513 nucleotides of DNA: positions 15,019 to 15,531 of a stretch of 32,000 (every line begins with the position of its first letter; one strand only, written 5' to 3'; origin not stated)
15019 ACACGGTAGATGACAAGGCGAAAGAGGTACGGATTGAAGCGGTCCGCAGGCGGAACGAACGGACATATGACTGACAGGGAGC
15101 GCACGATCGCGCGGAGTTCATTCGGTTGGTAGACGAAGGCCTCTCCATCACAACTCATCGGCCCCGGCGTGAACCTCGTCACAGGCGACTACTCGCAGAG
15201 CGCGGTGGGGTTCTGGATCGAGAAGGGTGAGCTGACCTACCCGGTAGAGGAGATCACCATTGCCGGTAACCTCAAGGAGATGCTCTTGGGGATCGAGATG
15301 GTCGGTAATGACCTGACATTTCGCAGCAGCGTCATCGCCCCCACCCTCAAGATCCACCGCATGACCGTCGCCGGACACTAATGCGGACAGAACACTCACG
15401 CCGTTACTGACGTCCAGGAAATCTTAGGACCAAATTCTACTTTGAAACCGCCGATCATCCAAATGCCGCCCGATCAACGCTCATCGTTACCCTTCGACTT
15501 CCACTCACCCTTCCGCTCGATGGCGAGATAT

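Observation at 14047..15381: RHH/RelE cassette inserted at the pmbA 3' end, with a duplicated gene tail whose differences look like divergence between functional genes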

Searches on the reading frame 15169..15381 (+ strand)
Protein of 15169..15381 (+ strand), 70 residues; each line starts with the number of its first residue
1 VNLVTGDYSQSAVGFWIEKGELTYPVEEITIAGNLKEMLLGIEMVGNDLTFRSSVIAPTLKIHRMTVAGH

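Call 6: search_protein_families(library=pfam, proteins=[window:15169-15381:+], max_evalue=0.1)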
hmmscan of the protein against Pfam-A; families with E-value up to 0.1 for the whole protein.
window:15169-15381:+ (70 aa): 1 family
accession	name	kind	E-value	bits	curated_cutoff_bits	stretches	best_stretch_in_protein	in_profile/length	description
PF19289.4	PmbA_TldD_3rd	-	1.9e-22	79.9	22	1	2-69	152-220/220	PmbA/TldA metallopeptidase C-terminal domain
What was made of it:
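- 15166..15381 (+): 3' part of the orphan tail (S2), homogenised with S1. Assemblies call it as a 70-aa ORF (15169-15381). PF19289 C-terminal fragment (call 6).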

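Call 35: find_homologous_proteins(query=window:15169-15381:+, max_evalue=1e-10)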
Query window:15169-15381:+ (70 aa): 263 proteins with E <= 1e-10 among 268 candidates; the best 120 are listed.
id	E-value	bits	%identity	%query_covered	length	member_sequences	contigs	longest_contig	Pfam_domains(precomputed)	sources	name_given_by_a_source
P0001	9.0e-36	138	94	100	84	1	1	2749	PF19289.5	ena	-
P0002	4.5e-35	136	94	100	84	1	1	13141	PF19289.5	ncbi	-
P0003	4.5e-35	136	94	100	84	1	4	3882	PF19289.5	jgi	jgi:PmbA protein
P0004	4.9e-35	136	89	100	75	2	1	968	PF19289.5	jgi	jgi:PmbA protein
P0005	9.4e-35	135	91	100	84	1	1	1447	PF19289.5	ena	-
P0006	1.9e-34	134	89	100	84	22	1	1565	PF19289.5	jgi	jgi:PmbA protein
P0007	4.9e-34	133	90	100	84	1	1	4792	PF19289.5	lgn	-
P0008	5.5e-34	132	87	100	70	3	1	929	PF19289.5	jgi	jgi:PmbA protein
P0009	7.2e-34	132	89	100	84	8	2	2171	PF19289.5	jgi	jgi:PmbA protein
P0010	2.3e-33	130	87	100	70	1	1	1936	PF19289.5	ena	-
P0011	2.4e-33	130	86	100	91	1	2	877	PF19289.5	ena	-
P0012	4.4e-33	130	86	100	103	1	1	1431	PF19289.5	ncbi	-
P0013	5.1e-33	129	87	100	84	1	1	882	PF19289.5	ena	-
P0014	6.0e-33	129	87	100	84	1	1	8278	PF19289.5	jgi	jgi:PmbA protein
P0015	7.4e-33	129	86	100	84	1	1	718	PF19289.5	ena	-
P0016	1.0e-32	128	84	100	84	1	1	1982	PF19289.5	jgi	-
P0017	1.1e-32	128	86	100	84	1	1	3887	PF19289.5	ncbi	-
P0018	1.4e-32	128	87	100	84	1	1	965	PF19289.5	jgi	jgi:PmbA protein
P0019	2.1e-32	127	84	100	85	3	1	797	PF19289.5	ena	-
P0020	2.2e-32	127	86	100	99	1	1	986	PF19289.5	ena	-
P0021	2.3e-32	127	86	100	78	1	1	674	PF19289.5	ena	-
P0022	2.8e-32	127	84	100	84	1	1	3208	PF19289.5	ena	-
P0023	3.2e-32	127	84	100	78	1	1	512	PF19289.5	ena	-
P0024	7.8e-32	126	83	100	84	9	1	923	PF19289.5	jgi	jgi:PmbA protein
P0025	7.9e-32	126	84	100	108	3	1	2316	PF19289.5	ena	-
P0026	9.1e-32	125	87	96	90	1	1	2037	PF19289.5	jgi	-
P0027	1.1e-31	125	83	100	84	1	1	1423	PF19289.5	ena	-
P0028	1.2e-31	125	83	100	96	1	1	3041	PF19289.5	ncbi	-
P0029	1.5e-31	125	83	100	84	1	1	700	PF19289.5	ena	-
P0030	3.2e-31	124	84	100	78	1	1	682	PF19289.5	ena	-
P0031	6.1e-31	123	83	100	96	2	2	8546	PF19289.5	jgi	-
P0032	8.1e-31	122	83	100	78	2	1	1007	PF19289.5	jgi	-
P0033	8.6e-31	122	81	100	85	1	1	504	PF19289.5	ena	-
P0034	9.1e-31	122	89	94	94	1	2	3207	PF19289.5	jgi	jgi:PmbA protein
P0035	1.0e-30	122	88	96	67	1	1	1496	PF19289.5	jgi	jgi:PmbA protein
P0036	1.5e-30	122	81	100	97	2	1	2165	PF19289.5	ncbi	-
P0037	1.5e-30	122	88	96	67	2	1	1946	PF19289.5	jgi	-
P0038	1.8e-30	121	81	100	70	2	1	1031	PF19289.5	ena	-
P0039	2.1e-30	121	83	100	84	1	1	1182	PF19289.5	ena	-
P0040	2.9e-30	121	84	100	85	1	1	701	PF19289.5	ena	-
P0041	3.1e-30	121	80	100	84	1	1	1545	PF19289.5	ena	-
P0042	4.5e-30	120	83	100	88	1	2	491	PF19289.5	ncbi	-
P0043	5.1e-30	120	81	100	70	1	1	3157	PF19289.5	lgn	-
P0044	6.4e-30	120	81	100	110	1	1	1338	PF19289.5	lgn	-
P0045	7.1e-30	119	80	100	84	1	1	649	PF19289.5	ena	-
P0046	1.2e-29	119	80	100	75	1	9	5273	PF19289.5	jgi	jgi:PmbA protein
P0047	3.3e-29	117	80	100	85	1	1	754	PF19289.5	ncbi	-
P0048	8.7e-29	116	79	100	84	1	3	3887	PF19289.5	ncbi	-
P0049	9.3e-29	116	81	100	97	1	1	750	PF19289.5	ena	-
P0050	1.9e-28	115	79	100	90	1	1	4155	PF19289.5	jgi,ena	-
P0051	5.1e-28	114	77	100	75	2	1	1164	PF19289.5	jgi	jgi:PmbA protein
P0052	6.6e-28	113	80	100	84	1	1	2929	PF19289.5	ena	-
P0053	7.4e-28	113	79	100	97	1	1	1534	PF19289.5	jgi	jgi:PmbA protein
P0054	1.1e-27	113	85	89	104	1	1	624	PF19289.5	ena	-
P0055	1.3e-27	112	76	100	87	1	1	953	PF19289.5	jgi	jgi:PmbA protein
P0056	3.2e-27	111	77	100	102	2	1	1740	PF19289.5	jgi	jgi:PmbA protein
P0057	3.4e-27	111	93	83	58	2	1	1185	PF19289.5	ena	-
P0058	4.5e-27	111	95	83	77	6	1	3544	PF19289.5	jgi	-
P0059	1.5e-26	109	76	100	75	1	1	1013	PF19289.5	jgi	jgi:PmbA protein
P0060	1.7e-26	109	85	87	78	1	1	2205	PF19289.5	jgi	jgi:PmbA protein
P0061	1.8e-26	109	79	97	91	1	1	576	PF19289.5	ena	-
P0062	2.0e-26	109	74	100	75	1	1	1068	PF19289.5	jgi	jgi:PmbA protein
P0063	2.7e-26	108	88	83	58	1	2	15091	PF19289.5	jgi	jgi:PmbA protein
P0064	2.8e-26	108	73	100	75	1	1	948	PF19289.5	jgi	jgi:PmbA protein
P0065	3.8e-26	108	77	94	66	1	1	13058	PF19289.5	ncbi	ncbi:MAG TPA: metallopeptidase TldD-related protein, partial [Nitrospiria bacterium]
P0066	5.1e-26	107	74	100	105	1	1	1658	PF19289.5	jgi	jgi:PmbA protein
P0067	5.1e-26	107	86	83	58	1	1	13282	PF19289.5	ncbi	-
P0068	5.9e-26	107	74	99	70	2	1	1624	PF19289.5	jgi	-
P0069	7.2e-26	107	71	100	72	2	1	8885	PF19289.5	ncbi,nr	ncbi:MAG TPA: metallopeptidase TldD-related protein, partial [Nitrospiria bacterium]|nr:metallopepti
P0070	7.5e-26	107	73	100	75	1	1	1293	PF19289.5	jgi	jgi:PmbA protein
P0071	1.1e-25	106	72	99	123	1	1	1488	PF19289.5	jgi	jgi:PmbA protein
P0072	1.8e-25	106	84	83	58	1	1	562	PF19289.5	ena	-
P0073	1.9e-25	106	91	80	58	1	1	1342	PF19289.5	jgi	jgi:PmbA protein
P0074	2.1e-25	105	73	100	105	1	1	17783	PF19289.5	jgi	jgi:PmbA protein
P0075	3.0e-25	105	73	100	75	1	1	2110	PF19289.5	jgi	jgi:PmbA protein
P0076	3.3e-25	105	73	100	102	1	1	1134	PF19289.5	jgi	jgi:PmbA protein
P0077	3.4e-25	105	73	100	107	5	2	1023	PF19289.5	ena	-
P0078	3.6e-25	105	83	83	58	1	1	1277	PF19289.5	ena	-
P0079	3.9e-25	105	73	100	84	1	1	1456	PF19289.5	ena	-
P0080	4.8e-25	104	70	100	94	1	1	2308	PF19289.5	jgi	-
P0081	5.0e-25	104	71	100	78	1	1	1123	PF19289.5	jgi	jgi:PmbA protein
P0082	5.1e-25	104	86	83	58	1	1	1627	PF19289.5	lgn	-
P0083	9.3e-25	103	74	100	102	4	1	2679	PF19289.5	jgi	jgi:PmbA protein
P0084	9.6e-25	103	69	100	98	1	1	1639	PF19289.5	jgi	jgi:PmbA protein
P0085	1.3e-24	103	70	99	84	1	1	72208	PF19289.5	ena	-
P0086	1.4e-24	103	83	83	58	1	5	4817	PF19289.5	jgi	jgi:PmbA protein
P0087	1.5e-24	103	71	99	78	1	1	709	PF19289.5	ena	-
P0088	1.7e-24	102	72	99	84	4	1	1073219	PF19289.5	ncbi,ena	-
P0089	2.2e-24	102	71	100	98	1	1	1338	PF19289.5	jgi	jgi:PmbA protein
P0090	2.5e-24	102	71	100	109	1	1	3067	PF19289.5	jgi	-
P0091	2.8e-24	102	70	100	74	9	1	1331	PF19289.5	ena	-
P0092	2.8e-24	102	69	100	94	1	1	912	PF19289.5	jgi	jgi:PmbA protein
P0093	2.9e-24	102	71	99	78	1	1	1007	PF19289.5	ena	-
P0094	3.7e-24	101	79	83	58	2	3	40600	PF19289.5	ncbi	-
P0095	4.1e-24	101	74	97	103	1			PF19289.5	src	-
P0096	4.8e-24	101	71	100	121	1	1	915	PF19289.5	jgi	jgi:PmbA protein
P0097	5.0e-24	101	73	100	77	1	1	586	PF19289.5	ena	-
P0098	6.6e-24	101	70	100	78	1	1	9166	PF19289.5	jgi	jgi:PmbA protein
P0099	6.9e-24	101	70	100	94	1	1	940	PF19289.5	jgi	jgi:PmbA protein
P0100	7.9e-24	100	70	100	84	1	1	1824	PF19289.5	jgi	jgi:PmbA protein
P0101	8.9e-24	100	71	99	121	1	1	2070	PF19289.5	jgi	-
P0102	1.0e-23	100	81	83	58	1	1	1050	PF19289.5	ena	-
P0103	1.2e-23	100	67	100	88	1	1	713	PF19289.5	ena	-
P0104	1.2e-23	100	70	99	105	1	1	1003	PF19289.5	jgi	-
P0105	1.5e-23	100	70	100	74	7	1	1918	PF19289.5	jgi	jgi:PmbA protein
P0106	1.7e-23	99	75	93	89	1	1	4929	PF19289.5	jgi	jgi:PmbA protein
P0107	1.8e-23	99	69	100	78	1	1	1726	PF19289.5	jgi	jgi:PmbA protein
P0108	2.2e-23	99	70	100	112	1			PF19289.5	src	-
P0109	2.4e-23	99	69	100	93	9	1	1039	PF19289.5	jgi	jgi:PmbA protein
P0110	2.8e-23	99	72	99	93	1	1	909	PF19289.5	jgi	jgi:PmbA protein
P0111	2.9e-23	99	72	99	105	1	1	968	PF19289.5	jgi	jgi:PmbA protein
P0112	2.9e-23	99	71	100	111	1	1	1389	PF19289.5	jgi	jgi:PmbA protein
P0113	3.6e-23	98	71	100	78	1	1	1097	PF19289.5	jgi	jgi:PmbA protein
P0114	3.7e-23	98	85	79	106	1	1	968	PF19289.5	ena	-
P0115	3.8e-23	98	67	99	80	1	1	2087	PF19289.5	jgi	jgi:PmbA protein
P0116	3.9e-23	98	69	100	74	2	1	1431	PF19289.5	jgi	jgi:PmbA protein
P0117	4.1e-23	98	66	100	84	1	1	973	PF19289.5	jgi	-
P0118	4.8e-23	98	70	100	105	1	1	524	PF19289.5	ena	-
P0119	5.1e-23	98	69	100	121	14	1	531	PF19289.5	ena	-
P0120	6.2e-23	98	72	93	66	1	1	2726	PF19289.5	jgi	-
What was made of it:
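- Tried and rejected: For the same reason, the at least 120 clusters of short PmbA-tail proteins (call 35) cannot all be counted as orphans.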

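Call 37: find_encoding_contigs(protein=P0002, flank=7000, max_places=3)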
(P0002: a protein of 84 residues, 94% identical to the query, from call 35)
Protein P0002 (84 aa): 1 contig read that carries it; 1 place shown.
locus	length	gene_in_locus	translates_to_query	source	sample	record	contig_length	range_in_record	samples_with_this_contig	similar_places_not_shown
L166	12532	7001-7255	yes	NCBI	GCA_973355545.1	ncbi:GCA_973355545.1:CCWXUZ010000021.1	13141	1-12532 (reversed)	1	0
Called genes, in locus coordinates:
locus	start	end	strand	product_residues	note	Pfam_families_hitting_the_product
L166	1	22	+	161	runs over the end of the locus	-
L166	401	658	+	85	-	PF10387:DUF2442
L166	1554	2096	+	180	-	PF01923:Cob_adeno_trans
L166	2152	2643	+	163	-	PF01327:Pep_deformylase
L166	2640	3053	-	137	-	PF00293:NUDIX, PF14815:NUDIX_4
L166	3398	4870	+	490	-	PF01523:PmbA_TldD_1st, PF19290:PmbA_TldD_2nd, PF19289:PmbA_TldD_3rd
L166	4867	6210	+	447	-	PF01523:PmbA_TldD_1st, PF19290:PmbA_TldD_2nd, PF19289:PmbA_TldD_3rd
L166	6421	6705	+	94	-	-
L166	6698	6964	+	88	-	PF05016:ParE_toxin, PF05973:Gp49 (weak)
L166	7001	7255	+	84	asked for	PF19289:PmbA_TldD_3rd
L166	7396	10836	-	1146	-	PF02811:PHP, PF07733:DNA_pol3_alpha, PF17657:DNA_pol3_finger, PF14579:HHH_6, PF01336:tRNA_anti-codon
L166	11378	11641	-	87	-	PF18993:Rv0078B (weak)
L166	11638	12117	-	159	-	-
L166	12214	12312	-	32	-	-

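Call 38: find_encoding_contigs(protein=P0031, flank=7000, max_places=3)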
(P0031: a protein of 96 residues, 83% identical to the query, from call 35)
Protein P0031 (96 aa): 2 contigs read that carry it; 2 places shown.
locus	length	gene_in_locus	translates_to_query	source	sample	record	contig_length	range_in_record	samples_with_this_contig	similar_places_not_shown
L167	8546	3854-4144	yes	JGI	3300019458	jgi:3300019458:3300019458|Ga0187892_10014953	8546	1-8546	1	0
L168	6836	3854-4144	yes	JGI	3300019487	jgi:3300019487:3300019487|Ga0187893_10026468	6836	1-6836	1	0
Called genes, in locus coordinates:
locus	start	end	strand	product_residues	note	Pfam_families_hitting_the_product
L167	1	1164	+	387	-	?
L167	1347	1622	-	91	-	-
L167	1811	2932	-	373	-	-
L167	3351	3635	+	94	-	PF01402:RHH_1 (weak)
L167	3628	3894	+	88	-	PF05016:ParE_toxin, PF05973:Gp49 (weak)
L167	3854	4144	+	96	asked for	PF19289:PmbA_TldD_3rd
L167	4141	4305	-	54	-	-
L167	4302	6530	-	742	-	PF00400:WD40 (faint), PF17164:DUF5122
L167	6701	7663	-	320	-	PF01148:CTP_transf_1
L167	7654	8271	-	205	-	PF01553:Acyltransferase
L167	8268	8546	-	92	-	?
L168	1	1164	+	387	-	?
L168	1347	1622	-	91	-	-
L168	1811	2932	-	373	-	-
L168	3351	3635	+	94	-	PF01402:RHH_1 (weak)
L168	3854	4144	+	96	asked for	PF19289:PmbA_TldD_3rd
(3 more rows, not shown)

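Call 39: find_encoding_contigs(protein=P0094, flank=8000, max_places=3)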
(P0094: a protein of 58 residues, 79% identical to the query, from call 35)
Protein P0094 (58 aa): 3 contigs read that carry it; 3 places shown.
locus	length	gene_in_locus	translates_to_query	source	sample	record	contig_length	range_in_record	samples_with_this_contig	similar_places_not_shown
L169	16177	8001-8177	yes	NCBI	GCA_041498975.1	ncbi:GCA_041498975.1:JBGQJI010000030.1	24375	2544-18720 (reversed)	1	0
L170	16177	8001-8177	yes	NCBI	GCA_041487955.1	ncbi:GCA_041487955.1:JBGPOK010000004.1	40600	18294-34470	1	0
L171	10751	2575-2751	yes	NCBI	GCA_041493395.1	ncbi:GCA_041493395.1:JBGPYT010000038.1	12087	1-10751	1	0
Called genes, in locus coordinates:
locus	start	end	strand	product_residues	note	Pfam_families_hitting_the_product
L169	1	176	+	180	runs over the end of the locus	PF01923:Cob_adeno_trans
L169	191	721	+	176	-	PF01327:Pep_deformylase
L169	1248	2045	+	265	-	PF13369:Transglut_core2, PF13371:TPR_9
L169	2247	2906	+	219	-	PF04305:DUF455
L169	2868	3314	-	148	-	PF00293:NUDIX, PF14815:NUDIX_4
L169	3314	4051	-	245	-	PF00730:HhH-GPD, PF00633:HHH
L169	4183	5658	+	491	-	PF01523:PmbA_TldD_1st, PF19290:PmbA_TldD_2nd, PF19289:PmbA_TldD_3rd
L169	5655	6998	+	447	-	PF01523:PmbA_TldD_1st, PF19290:PmbA_TldD_2nd, PF19289:PmbA_TldD_3rd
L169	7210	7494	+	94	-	PF01402:RHH_1 (weak)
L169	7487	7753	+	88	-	PF05016:ParE_toxin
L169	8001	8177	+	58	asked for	PF19289:PmbA_TldD_3rd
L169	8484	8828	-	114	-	-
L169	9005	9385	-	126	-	-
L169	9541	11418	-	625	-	-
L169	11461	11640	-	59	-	-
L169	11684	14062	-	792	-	PF08409:TMTC_DUF1736 (weak), PF13424:TPR_12 (weak), PF13432:TPR_16 (weak), PF13414:TPR_11 (weak), PF13432:TPR_16, PF13432:TPR_16, PF14559:TPR_19, PF13414:TPR_11, +19 more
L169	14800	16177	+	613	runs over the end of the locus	PF01425:Amidase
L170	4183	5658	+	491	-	PF01523:PmbA_TldD_1st, PF19290:PmbA_TldD_2nd, PF19289:PmbA_TldD_3rd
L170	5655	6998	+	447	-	PF01523:PmbA_TldD_1st, PF19290:PmbA_TldD_2nd, PF19289:PmbA_TldD_3rd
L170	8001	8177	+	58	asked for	PF19289:PmbA_TldD_3rd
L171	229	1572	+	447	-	PF01523:PmbA_TldD_1st, PF19290:PmbA_TldD_2nd, PF19289:PmbA_TldD_3rd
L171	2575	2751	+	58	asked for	PF19289:PmbA_TldD_3rd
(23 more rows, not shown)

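Call 40: find_encoding_contigs(protein=P0088, flank=8000, max_places=2)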
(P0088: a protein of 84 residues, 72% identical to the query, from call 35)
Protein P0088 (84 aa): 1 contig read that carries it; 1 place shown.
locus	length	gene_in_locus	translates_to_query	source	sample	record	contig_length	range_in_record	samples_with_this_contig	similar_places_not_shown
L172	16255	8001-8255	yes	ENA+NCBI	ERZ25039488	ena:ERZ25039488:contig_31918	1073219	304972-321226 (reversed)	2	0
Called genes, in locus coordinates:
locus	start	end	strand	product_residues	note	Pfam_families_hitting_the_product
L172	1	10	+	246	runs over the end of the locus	-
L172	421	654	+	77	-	-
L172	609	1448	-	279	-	-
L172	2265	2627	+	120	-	-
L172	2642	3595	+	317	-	PF07885:Ion_trans_2, PF17655:IRK_C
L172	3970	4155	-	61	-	-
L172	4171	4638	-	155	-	-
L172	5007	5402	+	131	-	PF01979:Amidohydro_1, PF07969:Amidohydro_3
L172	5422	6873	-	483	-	PF07690:MFS_1, PF00854:PTR2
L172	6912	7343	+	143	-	PF01523:PmbA_TldD_1st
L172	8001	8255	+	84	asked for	PF19289:PmbA_TldD_3rd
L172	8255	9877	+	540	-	PF05192:MutS_III (weak), PF00488:MutS_V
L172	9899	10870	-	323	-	PF01547:SBP_bac_1, PF13416:SBP_bac_8, PF13531:SBP_bac_11 (weak), PF13343:SBP_bac_6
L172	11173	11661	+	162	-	-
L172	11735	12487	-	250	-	PF00528:BPD_transp_1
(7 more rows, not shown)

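Call 47: find_encoding_contigs(protein=P0063, flank=6000, max_places=2)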
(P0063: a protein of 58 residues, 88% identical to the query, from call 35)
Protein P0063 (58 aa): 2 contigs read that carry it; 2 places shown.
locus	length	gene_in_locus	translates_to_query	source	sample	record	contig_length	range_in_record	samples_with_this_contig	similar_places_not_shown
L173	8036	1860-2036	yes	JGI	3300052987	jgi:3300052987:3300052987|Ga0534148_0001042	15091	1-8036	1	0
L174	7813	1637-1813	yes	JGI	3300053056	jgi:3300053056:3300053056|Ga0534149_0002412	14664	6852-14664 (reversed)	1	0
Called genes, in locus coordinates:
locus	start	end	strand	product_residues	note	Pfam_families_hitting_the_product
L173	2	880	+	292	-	?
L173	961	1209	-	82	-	PF05016:ParE_toxin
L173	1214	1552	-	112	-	PF02604:PhdYeFM_antitox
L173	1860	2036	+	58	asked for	PF19289:PmbA_TldD_3rd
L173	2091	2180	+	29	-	-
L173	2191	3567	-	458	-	-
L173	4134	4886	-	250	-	-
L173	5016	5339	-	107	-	-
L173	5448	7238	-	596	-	PF13482:RNase_H_2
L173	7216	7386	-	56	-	-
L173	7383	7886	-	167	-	PF13529:Peptidase_C39_2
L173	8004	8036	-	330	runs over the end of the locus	PF19187:HTH_PafC (faint), PF08279:HTH_11 (weak), PF13280:WYL, PF25583:WCX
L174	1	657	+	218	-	?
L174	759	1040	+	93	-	-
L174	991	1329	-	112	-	PF02604:PhdYeFM_antitox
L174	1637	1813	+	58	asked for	PF19289:PmbA_TldD_3rd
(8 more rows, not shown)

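Call 48: find_encoding_contigs(protein=P0085, flank=6000, max_places=2)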
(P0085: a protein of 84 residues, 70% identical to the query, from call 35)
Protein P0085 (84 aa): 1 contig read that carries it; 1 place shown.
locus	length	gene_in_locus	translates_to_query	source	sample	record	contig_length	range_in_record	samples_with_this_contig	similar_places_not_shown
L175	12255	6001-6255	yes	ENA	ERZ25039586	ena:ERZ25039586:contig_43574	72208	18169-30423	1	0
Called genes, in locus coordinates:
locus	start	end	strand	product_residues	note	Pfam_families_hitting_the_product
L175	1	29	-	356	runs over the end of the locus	PF01041:DegT_DnrJ_EryC1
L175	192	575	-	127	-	PF02561:FliS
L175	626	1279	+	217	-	PF08331:QueG_DUF1730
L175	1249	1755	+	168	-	PF13484:Fer4_16, PF03130:HEAT_PBS (faint), PF13646:HEAT_2, PF13513:HEAT_EZ (weak)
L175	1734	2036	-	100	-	-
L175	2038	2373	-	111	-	PF02272:DHHA1 (weak)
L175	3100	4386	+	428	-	-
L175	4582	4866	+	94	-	PF19289:PmbA_TldD_3rd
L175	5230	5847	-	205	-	-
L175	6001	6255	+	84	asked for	PF19289:PmbA_TldD_3rd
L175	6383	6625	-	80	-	-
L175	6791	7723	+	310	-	PF02445:NadA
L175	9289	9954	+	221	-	-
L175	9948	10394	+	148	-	-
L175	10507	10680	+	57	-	-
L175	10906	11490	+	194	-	PF02405:MlaE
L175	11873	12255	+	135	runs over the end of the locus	PF00005:ABC_tran, PF13304:AAA_21 (weak)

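Call 49: find_encoding_contigs(protein=P0074, flank=6000, max_places=2)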
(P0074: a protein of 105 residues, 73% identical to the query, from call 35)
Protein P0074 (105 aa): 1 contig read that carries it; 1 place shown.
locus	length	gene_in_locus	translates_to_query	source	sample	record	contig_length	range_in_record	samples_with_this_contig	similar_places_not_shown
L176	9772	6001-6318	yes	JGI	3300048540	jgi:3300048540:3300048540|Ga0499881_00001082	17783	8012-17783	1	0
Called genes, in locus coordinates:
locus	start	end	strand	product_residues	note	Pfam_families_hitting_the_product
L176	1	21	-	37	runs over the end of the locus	-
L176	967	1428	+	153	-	-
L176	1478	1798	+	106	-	-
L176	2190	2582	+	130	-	PF00850:Hist_deacetyl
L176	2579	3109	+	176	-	-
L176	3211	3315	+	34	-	-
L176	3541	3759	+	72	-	-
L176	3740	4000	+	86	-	-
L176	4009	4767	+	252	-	PF19290:PmbA_TldD_2nd, PF19289:PmbA_TldD_3rd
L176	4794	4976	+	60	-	-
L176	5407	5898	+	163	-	PF19289:PmbA_TldD_3rd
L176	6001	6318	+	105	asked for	PF19289:PmbA_TldD_3rd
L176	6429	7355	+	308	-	PF00033:Cytochrome_B, PF13631:Cytochrom_B_N_2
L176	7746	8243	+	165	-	PF04389:Peptidase_M28, PF01546:Peptidase_M20 (weak), PF05450:Nicastrin (weak)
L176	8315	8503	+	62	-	-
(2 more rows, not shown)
